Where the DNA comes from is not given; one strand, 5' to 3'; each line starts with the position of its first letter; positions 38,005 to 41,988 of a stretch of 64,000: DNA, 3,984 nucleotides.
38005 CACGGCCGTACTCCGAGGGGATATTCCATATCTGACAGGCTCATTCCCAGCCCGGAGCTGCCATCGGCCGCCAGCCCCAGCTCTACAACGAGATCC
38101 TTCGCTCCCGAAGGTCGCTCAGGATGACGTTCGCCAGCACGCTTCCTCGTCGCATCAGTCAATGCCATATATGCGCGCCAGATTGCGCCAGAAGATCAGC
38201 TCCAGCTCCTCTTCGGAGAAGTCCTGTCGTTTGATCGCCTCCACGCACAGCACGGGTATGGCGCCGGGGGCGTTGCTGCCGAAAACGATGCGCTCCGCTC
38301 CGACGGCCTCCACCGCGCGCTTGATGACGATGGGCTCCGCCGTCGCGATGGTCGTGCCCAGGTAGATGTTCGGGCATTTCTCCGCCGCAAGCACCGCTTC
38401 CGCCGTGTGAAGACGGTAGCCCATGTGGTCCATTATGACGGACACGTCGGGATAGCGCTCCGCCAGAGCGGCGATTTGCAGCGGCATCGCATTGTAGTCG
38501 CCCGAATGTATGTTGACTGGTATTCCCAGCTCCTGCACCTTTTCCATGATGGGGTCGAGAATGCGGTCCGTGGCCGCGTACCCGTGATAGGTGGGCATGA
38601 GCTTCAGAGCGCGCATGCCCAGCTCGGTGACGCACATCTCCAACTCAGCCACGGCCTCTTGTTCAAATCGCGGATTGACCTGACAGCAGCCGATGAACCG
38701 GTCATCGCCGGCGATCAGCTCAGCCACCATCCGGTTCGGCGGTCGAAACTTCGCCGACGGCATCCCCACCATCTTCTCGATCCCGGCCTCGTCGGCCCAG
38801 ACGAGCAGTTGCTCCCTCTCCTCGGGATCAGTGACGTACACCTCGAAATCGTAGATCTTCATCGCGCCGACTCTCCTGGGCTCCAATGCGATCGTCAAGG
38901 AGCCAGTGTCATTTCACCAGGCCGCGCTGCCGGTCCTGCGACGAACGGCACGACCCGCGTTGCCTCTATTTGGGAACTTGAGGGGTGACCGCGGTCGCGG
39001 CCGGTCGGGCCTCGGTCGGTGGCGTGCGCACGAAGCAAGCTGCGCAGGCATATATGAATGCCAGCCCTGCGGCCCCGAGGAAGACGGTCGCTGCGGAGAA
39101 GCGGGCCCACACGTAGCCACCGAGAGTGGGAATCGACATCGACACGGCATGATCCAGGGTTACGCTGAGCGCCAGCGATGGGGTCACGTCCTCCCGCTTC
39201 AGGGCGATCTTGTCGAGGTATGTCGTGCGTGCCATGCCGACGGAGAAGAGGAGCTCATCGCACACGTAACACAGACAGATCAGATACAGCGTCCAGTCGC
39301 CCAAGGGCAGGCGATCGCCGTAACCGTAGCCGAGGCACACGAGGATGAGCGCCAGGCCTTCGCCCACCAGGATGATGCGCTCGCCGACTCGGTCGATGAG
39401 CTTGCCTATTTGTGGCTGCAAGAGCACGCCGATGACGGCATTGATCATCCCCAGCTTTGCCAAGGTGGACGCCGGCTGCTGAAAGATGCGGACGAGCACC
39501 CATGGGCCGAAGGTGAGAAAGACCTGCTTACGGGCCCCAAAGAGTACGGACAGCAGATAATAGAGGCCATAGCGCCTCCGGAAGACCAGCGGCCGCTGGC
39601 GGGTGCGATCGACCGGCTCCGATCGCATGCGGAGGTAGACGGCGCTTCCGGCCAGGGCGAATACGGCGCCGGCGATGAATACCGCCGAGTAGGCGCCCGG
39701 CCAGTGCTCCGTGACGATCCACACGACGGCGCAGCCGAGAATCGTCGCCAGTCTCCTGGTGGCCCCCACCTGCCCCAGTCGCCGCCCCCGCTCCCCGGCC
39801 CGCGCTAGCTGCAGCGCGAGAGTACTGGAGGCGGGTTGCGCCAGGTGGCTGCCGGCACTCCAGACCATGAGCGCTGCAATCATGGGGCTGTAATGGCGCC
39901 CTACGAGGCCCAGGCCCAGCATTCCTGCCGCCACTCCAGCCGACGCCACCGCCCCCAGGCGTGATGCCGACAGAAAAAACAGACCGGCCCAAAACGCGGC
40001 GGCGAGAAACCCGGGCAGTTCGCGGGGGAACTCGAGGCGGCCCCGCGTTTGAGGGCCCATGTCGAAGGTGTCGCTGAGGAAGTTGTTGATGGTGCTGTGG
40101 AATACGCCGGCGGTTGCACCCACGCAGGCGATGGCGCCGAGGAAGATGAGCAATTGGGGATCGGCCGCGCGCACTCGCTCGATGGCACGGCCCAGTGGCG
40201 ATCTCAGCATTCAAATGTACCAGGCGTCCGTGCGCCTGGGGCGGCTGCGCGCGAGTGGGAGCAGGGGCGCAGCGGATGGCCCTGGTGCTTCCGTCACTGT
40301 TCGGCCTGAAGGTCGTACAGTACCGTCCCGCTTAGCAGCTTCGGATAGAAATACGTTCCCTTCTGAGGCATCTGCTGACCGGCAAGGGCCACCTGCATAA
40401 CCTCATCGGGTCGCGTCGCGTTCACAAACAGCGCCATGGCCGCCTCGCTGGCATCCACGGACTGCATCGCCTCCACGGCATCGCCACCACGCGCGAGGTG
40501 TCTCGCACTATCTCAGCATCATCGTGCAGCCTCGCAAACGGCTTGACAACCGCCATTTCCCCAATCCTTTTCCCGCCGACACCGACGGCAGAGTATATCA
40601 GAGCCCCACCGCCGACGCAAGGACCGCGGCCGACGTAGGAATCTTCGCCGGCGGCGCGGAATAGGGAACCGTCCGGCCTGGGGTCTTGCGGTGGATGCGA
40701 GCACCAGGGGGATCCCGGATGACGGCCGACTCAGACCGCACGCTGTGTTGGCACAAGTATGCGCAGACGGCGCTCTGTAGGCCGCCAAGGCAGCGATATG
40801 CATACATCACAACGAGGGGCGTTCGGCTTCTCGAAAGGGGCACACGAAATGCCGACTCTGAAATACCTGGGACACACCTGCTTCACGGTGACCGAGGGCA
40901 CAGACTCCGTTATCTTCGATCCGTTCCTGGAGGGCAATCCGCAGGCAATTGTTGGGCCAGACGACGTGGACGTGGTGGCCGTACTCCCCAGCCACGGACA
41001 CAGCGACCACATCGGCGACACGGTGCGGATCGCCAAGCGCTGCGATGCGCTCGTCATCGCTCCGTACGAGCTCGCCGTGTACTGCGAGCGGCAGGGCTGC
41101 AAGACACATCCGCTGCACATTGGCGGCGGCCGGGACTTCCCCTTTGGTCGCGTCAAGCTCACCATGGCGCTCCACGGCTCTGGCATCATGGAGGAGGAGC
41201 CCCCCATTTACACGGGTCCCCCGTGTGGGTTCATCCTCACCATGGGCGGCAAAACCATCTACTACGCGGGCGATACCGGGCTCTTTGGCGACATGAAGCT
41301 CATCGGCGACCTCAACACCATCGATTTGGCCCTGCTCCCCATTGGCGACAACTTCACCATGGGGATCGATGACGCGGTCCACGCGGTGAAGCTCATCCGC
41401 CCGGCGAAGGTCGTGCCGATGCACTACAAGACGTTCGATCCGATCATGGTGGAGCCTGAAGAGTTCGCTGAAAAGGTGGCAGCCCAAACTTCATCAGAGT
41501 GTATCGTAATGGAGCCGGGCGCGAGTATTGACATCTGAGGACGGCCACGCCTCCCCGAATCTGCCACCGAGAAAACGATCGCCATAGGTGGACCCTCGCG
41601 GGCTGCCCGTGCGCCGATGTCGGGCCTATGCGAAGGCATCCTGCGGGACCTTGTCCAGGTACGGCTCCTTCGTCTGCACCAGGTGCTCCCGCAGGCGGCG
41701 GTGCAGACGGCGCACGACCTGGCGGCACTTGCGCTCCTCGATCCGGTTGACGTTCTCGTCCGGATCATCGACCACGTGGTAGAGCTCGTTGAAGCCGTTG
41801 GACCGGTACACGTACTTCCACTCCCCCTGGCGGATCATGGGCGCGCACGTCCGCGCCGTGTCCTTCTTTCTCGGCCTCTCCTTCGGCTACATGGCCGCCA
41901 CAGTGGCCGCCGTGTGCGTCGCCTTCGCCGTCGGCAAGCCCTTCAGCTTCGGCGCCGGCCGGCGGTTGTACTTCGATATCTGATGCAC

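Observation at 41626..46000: Sulfatase gene followed by a 1212-aa HEAT-repeat gene and then a displaced copy of the sulfatase's own 3' end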

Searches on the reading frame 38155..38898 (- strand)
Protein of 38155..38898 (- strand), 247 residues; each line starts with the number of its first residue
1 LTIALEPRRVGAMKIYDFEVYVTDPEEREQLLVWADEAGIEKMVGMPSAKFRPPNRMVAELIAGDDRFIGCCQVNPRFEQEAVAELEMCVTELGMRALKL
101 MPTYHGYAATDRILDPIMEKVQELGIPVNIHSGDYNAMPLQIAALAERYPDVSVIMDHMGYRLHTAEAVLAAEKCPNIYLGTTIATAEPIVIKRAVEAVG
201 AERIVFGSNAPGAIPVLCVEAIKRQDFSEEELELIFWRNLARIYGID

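Call 7: search_protein_families(library=pfam, proteins=[window:38155-38898:-], max_evalue=0.01)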
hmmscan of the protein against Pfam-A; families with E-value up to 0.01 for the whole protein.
window:38155-38898:- (247 aa): 2 families
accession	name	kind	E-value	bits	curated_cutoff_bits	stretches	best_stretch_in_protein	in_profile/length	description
PF04909.20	Amidohydro_2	-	3e-37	129.4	26.4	1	42-246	54-289/289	Amidohydrolase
PF01026.27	TatD_DNase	-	0.0019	18.1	27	1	89-212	88-206/253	TatD related DNase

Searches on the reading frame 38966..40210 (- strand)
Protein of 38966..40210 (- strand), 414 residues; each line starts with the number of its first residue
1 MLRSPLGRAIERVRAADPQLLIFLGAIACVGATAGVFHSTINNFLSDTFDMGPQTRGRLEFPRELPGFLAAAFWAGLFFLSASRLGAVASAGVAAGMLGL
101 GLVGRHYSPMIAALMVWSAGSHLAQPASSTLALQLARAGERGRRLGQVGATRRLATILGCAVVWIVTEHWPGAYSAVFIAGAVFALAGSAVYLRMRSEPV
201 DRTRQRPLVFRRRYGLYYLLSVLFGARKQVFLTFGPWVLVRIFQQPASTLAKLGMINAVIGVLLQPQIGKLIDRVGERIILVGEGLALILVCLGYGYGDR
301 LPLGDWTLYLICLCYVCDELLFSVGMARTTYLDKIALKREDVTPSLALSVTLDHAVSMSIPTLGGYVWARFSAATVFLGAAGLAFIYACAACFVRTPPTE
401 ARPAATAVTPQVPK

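Call 7: search_protein_families(library=pfam, proteins=[window:38966-40210:-], max_evalue=0.01)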
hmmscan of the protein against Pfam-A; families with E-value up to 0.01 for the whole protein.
window:38966-40210:- (414 aa): 1 family
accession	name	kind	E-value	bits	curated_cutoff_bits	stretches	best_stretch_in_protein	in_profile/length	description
PF07690.21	MFS_1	-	7.3e-16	58.4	33.4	1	71-321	48-305/347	Major Facilitator Superfamily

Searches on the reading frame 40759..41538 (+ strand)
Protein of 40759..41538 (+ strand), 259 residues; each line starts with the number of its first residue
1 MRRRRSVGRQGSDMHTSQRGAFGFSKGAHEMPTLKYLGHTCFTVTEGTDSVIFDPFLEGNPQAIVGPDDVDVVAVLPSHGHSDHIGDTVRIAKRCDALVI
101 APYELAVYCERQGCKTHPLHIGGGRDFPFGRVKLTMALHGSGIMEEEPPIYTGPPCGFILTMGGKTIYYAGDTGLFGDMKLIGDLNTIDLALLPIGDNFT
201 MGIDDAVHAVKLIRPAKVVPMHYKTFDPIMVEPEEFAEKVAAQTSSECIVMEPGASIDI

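Call 7: search_protein_families(library=pfam, proteins=[window:40759-41538:+], max_evalue=0.01)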
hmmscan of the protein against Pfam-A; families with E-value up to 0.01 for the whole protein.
window:40759-41538:+ (259 aa): 3 families
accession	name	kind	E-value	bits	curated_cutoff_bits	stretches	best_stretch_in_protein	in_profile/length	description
PF12706.13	Lactamase_B_2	-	4.8e-24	85.5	27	1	52-223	4-200/200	Beta-lactamase superfamily domain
PF13483.12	Lactamase_B_3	-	1e-21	78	24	1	34-222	2-160/160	Beta-lactamase superfamily domain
PF00753.33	Lactamase_B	-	1.1e-14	55.2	22.7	1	38-194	5-162/196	Metallo-beta-lactamase superfamily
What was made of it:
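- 40849..41538 (+): Metallo-beta-lactamase-fold gene, the native convergent neighbour of the sulfatase. It marks the far side of the empty site. Pfam Lactamase_B_2 (call 7).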

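Call 51: find_encoding_contigs(protein=window:40849-41538:+, flank=8000, max_places=10)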
Protein window:40849-41538:+ (229 aa): 2 contigs read that carry it; 2 places shown.
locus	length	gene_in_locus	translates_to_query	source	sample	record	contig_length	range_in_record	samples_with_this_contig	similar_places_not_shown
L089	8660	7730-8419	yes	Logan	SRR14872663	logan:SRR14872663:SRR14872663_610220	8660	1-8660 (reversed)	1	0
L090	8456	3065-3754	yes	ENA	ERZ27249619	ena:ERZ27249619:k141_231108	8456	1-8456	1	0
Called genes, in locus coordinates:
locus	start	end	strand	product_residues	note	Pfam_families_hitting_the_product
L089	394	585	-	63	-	-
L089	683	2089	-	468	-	PF04055:Radical_SAM, PF13353:Fer4_12 (weak)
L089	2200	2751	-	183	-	-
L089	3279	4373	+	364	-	PF00586:AIRS, PF02769:AIRS_C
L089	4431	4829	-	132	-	PF13581:HATPase_c_2, PF02518:HATPase_c (weak)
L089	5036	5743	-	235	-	PF04909:Amidohydro_2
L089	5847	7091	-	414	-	PF07690:MFS_1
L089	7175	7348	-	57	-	-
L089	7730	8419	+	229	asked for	PF00753:Lactamase_B, PF13483:Lactamase_B_3, PF12706:Lactamase_B_2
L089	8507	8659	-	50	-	?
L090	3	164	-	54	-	?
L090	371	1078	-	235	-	PF04909:Amidohydro_2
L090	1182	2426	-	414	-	PF07690:MFS_1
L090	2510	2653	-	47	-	-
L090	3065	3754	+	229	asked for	PF00753:Lactamase_B, PF13483:Lactamase_B_3, PF12706:Lactamase_B_2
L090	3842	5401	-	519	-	PF00884:Sulfatase, PF01663:Phosphodiest (faint), PF16347:SGSH_C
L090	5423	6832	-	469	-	PF00884:Sulfatase, PF01663:Phosphodiest (weak), PF16347:SGSH_C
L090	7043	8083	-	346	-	PF01408:GFO_IDH_MocA, PF22685:Gal80p_C-like (weak), PF02894:GFO_IDH_MocA_C, PF22725:GFO_IDH_MocA_C3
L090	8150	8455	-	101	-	?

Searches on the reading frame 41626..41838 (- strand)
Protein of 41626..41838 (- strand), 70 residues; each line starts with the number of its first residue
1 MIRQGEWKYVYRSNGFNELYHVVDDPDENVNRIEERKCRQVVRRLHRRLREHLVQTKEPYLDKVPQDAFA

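Call 7: search_protein_families(library=pfam, proteins=[window:41626-41838:-], max_evalue=0.01)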
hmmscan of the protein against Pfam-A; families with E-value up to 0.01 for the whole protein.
window:41626-41838:- (70 aa): 1 family
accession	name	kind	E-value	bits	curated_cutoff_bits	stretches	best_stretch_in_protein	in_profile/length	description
PF16347.10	SGSH_C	-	0.0022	18.6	29.3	1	6-52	103-151/154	N-sulphoglucosamine sulphohydrolase, C-terminal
